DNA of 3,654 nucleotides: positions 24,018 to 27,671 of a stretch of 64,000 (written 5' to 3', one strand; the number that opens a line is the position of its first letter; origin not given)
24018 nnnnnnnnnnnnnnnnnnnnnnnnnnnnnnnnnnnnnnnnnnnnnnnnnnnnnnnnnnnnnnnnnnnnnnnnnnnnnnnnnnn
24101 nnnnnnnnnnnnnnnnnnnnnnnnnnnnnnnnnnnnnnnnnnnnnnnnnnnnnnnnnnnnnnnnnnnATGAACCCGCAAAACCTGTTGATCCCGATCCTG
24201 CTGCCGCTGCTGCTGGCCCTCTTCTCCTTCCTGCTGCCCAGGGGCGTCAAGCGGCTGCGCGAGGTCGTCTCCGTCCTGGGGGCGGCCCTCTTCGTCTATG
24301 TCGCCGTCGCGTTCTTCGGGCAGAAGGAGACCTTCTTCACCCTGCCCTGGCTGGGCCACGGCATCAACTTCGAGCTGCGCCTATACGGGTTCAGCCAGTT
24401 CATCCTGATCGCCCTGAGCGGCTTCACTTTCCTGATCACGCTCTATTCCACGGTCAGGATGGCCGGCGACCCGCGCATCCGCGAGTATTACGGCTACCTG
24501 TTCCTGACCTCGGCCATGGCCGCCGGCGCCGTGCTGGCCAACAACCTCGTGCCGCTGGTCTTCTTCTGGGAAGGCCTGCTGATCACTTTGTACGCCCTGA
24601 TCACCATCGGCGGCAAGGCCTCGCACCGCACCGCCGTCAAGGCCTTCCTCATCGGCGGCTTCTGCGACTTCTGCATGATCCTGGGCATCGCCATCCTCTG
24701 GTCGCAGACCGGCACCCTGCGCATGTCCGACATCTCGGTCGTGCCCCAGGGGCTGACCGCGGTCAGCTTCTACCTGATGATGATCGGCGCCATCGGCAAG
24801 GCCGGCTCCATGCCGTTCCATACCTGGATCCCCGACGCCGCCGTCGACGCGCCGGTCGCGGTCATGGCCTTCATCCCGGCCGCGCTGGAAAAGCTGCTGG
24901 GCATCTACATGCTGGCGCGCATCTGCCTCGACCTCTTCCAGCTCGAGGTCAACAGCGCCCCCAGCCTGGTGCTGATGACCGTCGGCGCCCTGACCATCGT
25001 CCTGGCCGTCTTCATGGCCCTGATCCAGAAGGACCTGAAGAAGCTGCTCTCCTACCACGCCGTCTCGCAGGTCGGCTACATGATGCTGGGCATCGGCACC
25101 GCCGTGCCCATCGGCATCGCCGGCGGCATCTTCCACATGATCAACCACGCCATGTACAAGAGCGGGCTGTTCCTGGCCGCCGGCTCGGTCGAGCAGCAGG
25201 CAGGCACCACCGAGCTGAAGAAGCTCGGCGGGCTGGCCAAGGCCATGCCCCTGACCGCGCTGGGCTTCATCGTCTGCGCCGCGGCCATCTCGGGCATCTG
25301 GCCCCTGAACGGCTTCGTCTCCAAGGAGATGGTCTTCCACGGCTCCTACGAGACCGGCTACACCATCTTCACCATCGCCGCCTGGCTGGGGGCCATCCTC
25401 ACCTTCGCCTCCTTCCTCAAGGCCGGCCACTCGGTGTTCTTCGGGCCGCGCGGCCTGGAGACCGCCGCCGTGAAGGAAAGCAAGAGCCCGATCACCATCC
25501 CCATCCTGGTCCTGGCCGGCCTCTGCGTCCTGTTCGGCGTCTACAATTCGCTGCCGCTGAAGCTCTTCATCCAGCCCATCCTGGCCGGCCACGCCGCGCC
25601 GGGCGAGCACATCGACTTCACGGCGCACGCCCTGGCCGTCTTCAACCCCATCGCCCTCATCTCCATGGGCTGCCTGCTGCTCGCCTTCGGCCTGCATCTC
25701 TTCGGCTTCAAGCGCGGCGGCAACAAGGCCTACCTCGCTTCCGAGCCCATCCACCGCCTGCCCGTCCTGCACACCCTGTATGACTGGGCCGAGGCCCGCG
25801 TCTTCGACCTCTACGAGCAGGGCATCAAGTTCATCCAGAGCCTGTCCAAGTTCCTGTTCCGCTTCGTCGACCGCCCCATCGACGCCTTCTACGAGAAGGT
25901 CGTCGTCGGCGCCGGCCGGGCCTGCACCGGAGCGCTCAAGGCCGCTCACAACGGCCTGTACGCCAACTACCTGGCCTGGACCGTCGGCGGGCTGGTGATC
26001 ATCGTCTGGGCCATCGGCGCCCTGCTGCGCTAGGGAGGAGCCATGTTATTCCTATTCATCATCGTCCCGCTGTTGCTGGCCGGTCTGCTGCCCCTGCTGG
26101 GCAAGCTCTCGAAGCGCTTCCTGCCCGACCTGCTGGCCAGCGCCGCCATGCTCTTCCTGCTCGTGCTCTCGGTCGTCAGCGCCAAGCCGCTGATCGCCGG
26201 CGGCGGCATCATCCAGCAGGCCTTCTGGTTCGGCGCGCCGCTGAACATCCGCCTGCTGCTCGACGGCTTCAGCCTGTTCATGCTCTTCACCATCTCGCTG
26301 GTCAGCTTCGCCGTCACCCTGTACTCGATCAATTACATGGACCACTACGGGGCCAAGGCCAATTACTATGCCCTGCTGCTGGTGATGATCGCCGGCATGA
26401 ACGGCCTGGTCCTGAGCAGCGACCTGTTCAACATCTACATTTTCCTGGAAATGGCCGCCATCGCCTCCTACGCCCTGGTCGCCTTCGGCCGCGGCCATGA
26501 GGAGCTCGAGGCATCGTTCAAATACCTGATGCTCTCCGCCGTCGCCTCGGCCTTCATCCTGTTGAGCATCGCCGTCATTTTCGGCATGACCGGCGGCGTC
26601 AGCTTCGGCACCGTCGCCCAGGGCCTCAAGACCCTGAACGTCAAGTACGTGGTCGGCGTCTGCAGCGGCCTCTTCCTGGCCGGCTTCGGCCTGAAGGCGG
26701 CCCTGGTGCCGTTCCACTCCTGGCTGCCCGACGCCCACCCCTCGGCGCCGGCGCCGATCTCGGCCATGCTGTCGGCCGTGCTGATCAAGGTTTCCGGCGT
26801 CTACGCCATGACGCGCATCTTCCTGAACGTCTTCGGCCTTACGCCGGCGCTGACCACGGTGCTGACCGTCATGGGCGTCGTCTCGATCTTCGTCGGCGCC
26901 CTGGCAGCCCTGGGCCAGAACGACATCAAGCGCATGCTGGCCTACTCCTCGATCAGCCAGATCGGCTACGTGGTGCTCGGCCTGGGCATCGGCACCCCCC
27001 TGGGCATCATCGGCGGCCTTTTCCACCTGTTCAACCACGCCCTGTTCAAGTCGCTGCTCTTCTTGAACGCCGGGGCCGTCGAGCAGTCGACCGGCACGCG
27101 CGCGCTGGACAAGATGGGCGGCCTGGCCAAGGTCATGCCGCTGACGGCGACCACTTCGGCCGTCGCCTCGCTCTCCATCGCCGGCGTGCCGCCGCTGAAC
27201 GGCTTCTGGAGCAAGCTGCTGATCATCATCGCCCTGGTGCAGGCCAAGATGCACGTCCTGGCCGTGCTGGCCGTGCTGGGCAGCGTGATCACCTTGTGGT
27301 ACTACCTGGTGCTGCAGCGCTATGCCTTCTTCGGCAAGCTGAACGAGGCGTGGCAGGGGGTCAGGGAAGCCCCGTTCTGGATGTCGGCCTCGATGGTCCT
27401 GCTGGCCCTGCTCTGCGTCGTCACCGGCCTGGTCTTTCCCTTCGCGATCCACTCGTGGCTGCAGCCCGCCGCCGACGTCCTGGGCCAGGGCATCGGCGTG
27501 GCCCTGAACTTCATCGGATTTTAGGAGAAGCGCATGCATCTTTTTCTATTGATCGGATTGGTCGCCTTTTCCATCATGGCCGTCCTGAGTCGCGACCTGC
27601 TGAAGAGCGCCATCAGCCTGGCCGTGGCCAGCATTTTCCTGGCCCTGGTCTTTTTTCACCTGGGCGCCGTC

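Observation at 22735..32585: Group 4 [NiFe]-hydrogenase operon whose subunit set equals the full 11-subunit complex I core (A,B,C,D,H,I,J,K,L,M,N-like)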

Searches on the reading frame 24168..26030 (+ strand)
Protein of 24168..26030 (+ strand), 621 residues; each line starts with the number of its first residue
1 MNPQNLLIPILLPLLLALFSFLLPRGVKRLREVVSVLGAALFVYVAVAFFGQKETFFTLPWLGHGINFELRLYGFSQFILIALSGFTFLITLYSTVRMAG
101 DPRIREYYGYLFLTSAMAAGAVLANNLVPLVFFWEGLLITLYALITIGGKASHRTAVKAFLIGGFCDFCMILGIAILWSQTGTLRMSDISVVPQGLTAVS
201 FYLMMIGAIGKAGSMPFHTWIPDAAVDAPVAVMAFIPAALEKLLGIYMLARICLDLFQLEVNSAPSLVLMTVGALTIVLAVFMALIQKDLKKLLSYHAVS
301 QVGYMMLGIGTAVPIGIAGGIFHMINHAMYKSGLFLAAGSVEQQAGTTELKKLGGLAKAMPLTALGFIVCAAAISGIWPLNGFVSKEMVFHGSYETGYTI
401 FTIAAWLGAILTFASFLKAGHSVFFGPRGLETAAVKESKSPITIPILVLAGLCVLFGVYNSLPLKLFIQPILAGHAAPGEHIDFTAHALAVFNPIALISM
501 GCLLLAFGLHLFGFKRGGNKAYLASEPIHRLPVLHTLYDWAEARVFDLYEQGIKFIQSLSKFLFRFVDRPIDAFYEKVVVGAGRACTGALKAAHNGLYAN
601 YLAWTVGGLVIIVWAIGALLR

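Call 5: search_protein_families(library=pfam, proteins=[window:24168-26030:+], max_evalue=0.1)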
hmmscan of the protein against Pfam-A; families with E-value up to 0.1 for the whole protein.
window:24168-26030:+ (621 aa): 2 families
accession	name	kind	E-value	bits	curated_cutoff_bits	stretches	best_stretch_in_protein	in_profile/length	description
PF00361.26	Proton_antipo_M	-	1.8e-59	201.8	21.5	1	124-412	1-294/294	NADH:quinone oxidoreductase/Mrp antiporter, TM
PF00662.26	Proton_antipo_N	-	0.0057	17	24.5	1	66-108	9-51/51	NADH-Ubiquinone oxidoreductase (complex I), chain 5 N-terminus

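Call 7: search_protein_families(library=ncbifam, proteins=[window:24168-26030:+], max_evalue=0.01)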
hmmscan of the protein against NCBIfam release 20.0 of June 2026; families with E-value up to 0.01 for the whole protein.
window:24168-26030:+ (621 aa): 74 families (the best 25 are shown)
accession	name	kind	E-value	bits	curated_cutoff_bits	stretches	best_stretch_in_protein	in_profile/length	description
NF005141.0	PRK06590.1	equivalog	3.4e-79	267.4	556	1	7-616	6-609/615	NADH-quinone oxidoreductase subunit L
NF006240.0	PRK08376.1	subfamily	8.8e-76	255.9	662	1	46-471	60-503/521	putative monovalent cation/H+ antiporter subunit D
NF006419.0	PRK08668.1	equivalog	1.2e-75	255.5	617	1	6-614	4-610/613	NADH dehydrogenase subunit M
TIGR01974.1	NDH_I_L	subfamily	6.2e-75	253.3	407.5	1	8-614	5-627/630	NADH-quinone oxidoreductase subunit L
NF005097.0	PRK06525.1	equivalog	1.2e-69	235.3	430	1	6-454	5-469/480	hydrogenase 4 subunit D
NF009288.0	PRK12648.1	equivalog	6.1e-69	233.1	1104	1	6-547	3-557/954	monovalent cation/H+ antiporter subunit A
NF009287.0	PRK12647.1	equivalog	1e-67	229.4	937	1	6-511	3-516/773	putative monovalent cation/H+ antiporter subunit A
NF009310.0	PRK12668.1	equivalog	7.1e-67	226.5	564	1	7-466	7-440/584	Na(+)/H(+) antiporter subunit D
NF009289.0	PRK12649.1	equivalog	1.8e-63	215.2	1117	1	7-486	12-511/789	putative monovalent cation/H+ antiporter subunit A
TIGR00940.1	2a6301s01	subfamily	4.3e-62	210.5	920.45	1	8-511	3-538/793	monovalent cation:proton antiporter subunit A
NF009285.0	PRK12645.1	equivalog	2.7e-61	207.8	1028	1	6-503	4-539/804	Na+/H+ antiporter subunit A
NF005818.0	PRK07691.1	equivalog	1.3e-60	205.8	586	1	6-461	6-470/496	Na+/H+ antiporter subunit D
NF009306.0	PRK12663.1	equivalog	3.8e-60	204.1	542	1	6-464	6-471/498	Na+/H+ antiporter subunit D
TIGR01972.1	NDH_I_M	subfamily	8.1e-60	202.9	263.8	1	10-467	5-475/486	NADH-quinone oxidoreductase subunit M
NF005086.0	PRK06521.1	equivalog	8.8e-60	202.9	667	1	7-465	9-497/669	hydrogenase 4 subunit B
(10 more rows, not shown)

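Call 30: search_solved_structures(query=window:24168-26030:+, max_evalue=1e-10)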
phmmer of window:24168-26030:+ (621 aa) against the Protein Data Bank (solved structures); distinct sequences matched with E-value up to 1e-10: 78 (the best 60 are shown).
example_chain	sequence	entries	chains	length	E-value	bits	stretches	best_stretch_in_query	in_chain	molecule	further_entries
6cfw_H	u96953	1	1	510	2.2e-48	168.8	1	68-459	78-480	Monovalent cation/H+ antiporter subunit D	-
7qru_D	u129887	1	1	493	7.9e-48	166.9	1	6-458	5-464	Na+/H+ antiporter subunit D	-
7z7r_L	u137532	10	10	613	1.8e-45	159.1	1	7-465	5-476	NADH dehydrogenase subunit L | NADH-quinone oxidoreductase subunit L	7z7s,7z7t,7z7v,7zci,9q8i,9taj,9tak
3rko_L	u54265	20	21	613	2.1e-45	158.9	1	7-465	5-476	NADH-QUINONE OXIDOREDUCTASE SUBUNIT L | Proton-translocating NADH-quinone oxidoreductase, chain L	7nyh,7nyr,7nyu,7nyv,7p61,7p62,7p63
7qru_A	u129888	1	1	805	1.1e-44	156.5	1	13-516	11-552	Na+/H+ antiporter subunit A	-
6z16_A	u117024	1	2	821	1.3e-44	156.3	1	9-514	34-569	Multisubunit Na+/H+ antiporter, A subunit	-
4he8_L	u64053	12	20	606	7.5e-44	153.8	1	7-509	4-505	NADH-quinone oxidoreductase subunit 12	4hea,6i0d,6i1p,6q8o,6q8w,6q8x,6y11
7d3u_A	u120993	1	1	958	1.8e-42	149.2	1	34-425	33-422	Monovalent Na+/H+ antiporter subunit A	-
8e9g_L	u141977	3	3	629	3.3e-41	145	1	56-478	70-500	NADH-quinone oxidoreductase, L subunit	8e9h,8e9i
6u8y_X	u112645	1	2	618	3.4e-41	145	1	7-472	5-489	NADH dehydrogenase subunit M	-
7a23_a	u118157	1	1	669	1.9e-40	142.5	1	59-456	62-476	Nad5m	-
6hum_F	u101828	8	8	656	4.6e-40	141.2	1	76-531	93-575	NADH dehydrogenase subunit 5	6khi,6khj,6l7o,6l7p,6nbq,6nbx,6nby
7ar7_L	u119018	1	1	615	9e-40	140.3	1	58-457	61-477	NADH-ubiquinone oxidoreductase chain 5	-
7aqq_L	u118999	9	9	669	1.1e-39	140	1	58-457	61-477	NADH-ubiquinone oxidoreductase chain 5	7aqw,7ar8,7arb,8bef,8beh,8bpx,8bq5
8e73_5M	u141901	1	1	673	5.2e-38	134.5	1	58-456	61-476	Nad5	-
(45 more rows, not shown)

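Call 92: find_homologous_proteins(query=window:24168-26030:+, max_evalue=1e-30)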
Query window:24168-26030:+ (621 aa): 5856 proteins with E <= 1e-30 among 8000 candidates; the best 120 are listed.
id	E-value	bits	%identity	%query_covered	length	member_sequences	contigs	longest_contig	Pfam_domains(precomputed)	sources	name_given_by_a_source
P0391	0.0e+0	1294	95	100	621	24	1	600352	PF00361.26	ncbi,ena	-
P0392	0.0e+0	1284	93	100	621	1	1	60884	PF00361.26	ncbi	-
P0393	0.0e+0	1256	91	100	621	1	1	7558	PF00361.26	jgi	jgi:formate hydrogenlyase subunit 3/multisubunit Na+/H+ antiporter MnhD subunit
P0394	0.0e+0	1251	91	100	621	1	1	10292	PF00361.26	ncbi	-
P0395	0.0e+0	1247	90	100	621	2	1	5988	PF00361.26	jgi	-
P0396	0.0e+0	1239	90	100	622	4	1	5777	PF00361.26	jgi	jgi:formate hydrogenlyase subunit 3/multisubunit Na+/H+ antiporter MnhD subunit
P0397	0.0e+0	1233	90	100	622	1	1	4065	PF00361.26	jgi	-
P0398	0.0e+0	1231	89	100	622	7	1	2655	PF00361.26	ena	-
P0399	0.0e+0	1230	89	100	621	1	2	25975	PF00361.26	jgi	jgi:formate hydrogenlyase subunit 3/multisubunit Na+/H+ antiporter MnhD subunit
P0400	0.0e+0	1228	89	100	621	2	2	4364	PF00361.26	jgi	jgi:NADH:ubiquinone oxidoreductase subunit 5 (subunit L)/multisubunit Na+/H+ antiporter MnhA subunit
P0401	0.0e+0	1228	90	100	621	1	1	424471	PF00361.26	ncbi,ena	-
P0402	0.0e+0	1226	88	100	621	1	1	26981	PF00361.26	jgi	jgi:NADH-quinone oxidoreductase subunit L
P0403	0.0e+0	1225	88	97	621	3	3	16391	PF00361.26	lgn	-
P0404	0.0e+0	1225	88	100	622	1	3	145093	PF00361.26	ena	-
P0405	0.0e+0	1223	88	100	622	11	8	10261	PF00361.26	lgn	-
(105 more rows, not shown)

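Call 104: predict_structure(alignment_id=A7)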
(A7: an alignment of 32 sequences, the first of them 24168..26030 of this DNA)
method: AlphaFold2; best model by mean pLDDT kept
length: 621 residues; sequences in the alignment: 32
mean_pLDDT: 80.9   pTM: 0.80
mean pLDDT of the five models: 80.9, 79.7, 75.4, 73.4, 70.3
residues with pLDDT >= 90: 140; 70-90: 366; 50-70: 106; < 50: 9
segments of 3 or more residues with pLDDT < 50: 215-218, 594-596
pLDDT, mean of each block of 10 residues (from residue 1): 90 94 83 92 93 89 85 87 90 85 87 91 91 84 77 73 81 93 89 91 85 53 64 62 74 85 90 86 82 80 86 84 82 87 85 88 93 86 84 85 87 90 82 76 90 88 79 64 60 75 88 86 79 71 66 73 76 70 62 51 63 70 52
secondary structure, 60 per line:
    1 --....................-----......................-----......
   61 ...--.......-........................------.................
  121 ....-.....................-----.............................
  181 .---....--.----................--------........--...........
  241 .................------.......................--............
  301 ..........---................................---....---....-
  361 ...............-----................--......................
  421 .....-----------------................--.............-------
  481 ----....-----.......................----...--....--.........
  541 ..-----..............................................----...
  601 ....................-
elements in order: H3-22 H28-49 E55-63 E66-72 H74-97 H104-123 H127-146 H152-181 H196-211 H220-227 H230-256 H264-286 H290-310 H314-345 H356-359 H361-375 H381-396 H399-425 H443-458 H461-473 H485-488 H494-516 H526-529 H532-542 H548-593 H598-620

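Call 106: fold_search(model_id=the predicted structure, library=pdb)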
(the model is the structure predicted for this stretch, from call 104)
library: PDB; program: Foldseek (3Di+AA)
matches with E <= 10: 629; with E <= 0.001: 199
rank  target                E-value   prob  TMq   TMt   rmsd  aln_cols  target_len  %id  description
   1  9a6h_A                1.8e-26  1.00  0.77  0.61   7.3       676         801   24  Integrative model of MRPA-MRPD by crosslinking MS and deep learning (released 2024-09-18)
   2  7qru_A                9.9e-26  1.00  0.77  0.60   9.4       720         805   24  Structure of Bacillus pseudofirmus Mrp antiporter complex, monomer (released 2022-11-09)
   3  8e9i_L                2.8e-25  1.00  0.79  0.79   6.5       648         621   24  Mycobacterial respiratory complex I, semi-inserted quinone (released 2022-10-12)
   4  8e9g_L                1.4e-24  1.00  0.79  0.79   6.3       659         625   25  Mycobacterial respiratory complex I with both quinone positions modelled (released 2022-10-12)
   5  6z16_A                2.5e-24  1.00  0.80  0.64   6.9       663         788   25  Structure of the Mrp antiporter complex (released 2020-08-12)
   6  7p64_L                1.8e-23  1.00  0.76  0.78   6.6       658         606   27  Complex I from E. coli, DDM/LMNG-purified, under Turnover at pH 6, Open state (released 2022-09-21)
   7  7z84_L                2.0e-23  1.00  0.76  0.78   7.0       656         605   27  Complex I from E. coli, DDM/LMNG-purified, under Turnover at pH 8, Open-ready state (released 2022-09-21)
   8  7p63_L                3.7e-23  1.00  0.76  0.79   6.2       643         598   26  Complex I from E. coli, DDM/LMNG-purified, under Turnover at pH 6, Closed state (released 2022-09-21)
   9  9a6h_B                4.5e-23  1.00  0.69  0.86   3.2       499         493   25  Integrative model of MRPA-MRPD by crosslinking MS and deep learning (released 2024-09-18)
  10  7z7s_L                5.9e-23  1.00  0.76  0.78   6.2       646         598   27  Complex I from E. coli, LMNG-purified, under Turnover at pH 6, Closed state (released 2022-09-21)
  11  6khj_F                6.9e-23  1.00  0.76  0.74   7.0       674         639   25  Supercomplex for electron transfer (released 2020-02-12)
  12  9grx_F                6.9e-23  1.00  0.76  0.66   7.6       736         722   21  NDH-PSI-LHCI supercomplex from S. oleracea (released 2025-02-12)
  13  9q8i_L                7.9e-23  1.00  0.77  0.78   6.7       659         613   27  Cryo-EM structure of E. coli complex I variant V96P/N142M (NuoE) (released 2025-11-05)
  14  7z7r_L                9.0e-23  1.00  0.76  0.77   7.0       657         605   27  Complex I from E. coli, LMNG-purified, Apo, Open-ready state (released 2022-09-21)
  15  9g9y_L                1.0e-22  1.00  0.77  0.72   6.6       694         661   23  Respiratory supercomplex CI2-CIII2-CIV2 (megacomplex) from alphaproteobacterium (released 2026-02-04)
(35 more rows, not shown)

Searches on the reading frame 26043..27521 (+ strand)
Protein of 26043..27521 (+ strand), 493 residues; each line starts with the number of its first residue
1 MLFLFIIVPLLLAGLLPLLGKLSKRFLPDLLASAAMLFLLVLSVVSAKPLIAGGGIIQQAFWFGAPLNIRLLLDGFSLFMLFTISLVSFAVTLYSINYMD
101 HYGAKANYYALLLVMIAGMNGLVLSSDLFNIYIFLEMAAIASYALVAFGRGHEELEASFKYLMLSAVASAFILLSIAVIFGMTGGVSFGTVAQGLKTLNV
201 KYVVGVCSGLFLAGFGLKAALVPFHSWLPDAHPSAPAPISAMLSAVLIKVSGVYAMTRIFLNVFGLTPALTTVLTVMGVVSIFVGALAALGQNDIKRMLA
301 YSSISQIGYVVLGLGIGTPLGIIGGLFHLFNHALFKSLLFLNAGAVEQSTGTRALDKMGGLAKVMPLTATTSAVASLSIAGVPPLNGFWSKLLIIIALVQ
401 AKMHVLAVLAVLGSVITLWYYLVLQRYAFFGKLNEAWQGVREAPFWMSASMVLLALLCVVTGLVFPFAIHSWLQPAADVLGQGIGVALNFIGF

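Call 5: search_protein_families(library=pfam, proteins=[window:26043-27521:+], max_evalue=0.1)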
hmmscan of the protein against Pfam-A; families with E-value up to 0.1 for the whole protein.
window:26043-27521:+ (493 aa): 3 families
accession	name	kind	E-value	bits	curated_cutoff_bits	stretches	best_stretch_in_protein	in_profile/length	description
PF00361.26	Proton_antipo_M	-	7.9e-75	252.2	21.5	1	125-417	1-294/294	NADH:quinone oxidoreductase/Mrp antiporter, TM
PF00662.26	Proton_antipo_N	-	1.3e-08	35.1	24.5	1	66-108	8-50/51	NADH-Ubiquinone oxidoreductase (complex I), chain 5 N-terminus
PF10125.14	NADHdeh_related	-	7.6e-05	22.7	27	1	116-224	78-181/218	NADH dehydrogenase I, subunit N related protein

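Call 7: search_protein_families(library=ncbifam, proteins=[window:26043-27521:+], max_evalue=0.01)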
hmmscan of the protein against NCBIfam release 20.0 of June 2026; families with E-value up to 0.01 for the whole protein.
window:26043-27521:+ (493 aa): 76 families (the best 25 are shown)
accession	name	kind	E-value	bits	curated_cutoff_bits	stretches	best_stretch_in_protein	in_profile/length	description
NF006240.0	PRK08376.1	subfamily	1e-109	367.8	662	1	3-485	8-512/521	putative monovalent cation/H+ antiporter subunit D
NF006241.0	PRK08377.1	equivalog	2.3e-93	313.9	645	1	4-476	7-473/494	NADH dehydrogenase subunit N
NF006419.0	PRK08668.1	equivalog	1.6e-92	311.2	617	1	4-474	6-475/613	NADH dehydrogenase subunit M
NF009306.0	PRK12663.1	equivalog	3.8e-88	296.5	542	1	3-478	7-479/498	Na+/H+ antiporter subunit D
NF005086.0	PRK06521.1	equivalog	4.9e-86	289.6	667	1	3-481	8-508/669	hydrogenase 4 subunit B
NF005818.0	PRK07691.1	equivalog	1e-83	282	586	1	1-465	5-469/496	Na+/H+ antiporter subunit D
NF005097.0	PRK06525.1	equivalog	1.8e-80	271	430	1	7-462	10-472/480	hydrogenase 4 subunit D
NF009287.0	PRK12647.1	equivalog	1.7e-79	268.3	937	1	2-480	3-483/773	putative monovalent cation/H+ antiporter subunit A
NF009288.0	PRK12648.1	equivalog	4.2e-79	266.7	1104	1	2-478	3-484/954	monovalent cation/H+ antiporter subunit A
TIGR01972.1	NDH_I_M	subfamily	5.7e-79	266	263.8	1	4-479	3-481/486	NADH-quinone oxidoreductase subunit M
NF005141.0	PRK06590.1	equivalog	7.7e-78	262.9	556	1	2-473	5-476/615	NADH-quinone oxidoreductase subunit L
TIGR01770.1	NDH_I_N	subfamily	1.2e-75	255.3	332.6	1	64-464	63-467/472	NADH-quinone oxidoreductase subunit NuoN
TIGR01974.1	NDH_I_L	subfamily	1.4e-75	255.5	407.5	1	2-474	3-490/630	NADH-quinone oxidoreductase subunit L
NF009310.0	PRK12668.1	equivalog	1.7e-74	251.7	564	1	17-466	13-435/584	Na(+)/H(+) antiporter subunit D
NF009308.0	PRK12665.1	equivalog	1.6e-73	248.1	585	1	3-439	10-448/531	Na+/H+ antiporter subunit D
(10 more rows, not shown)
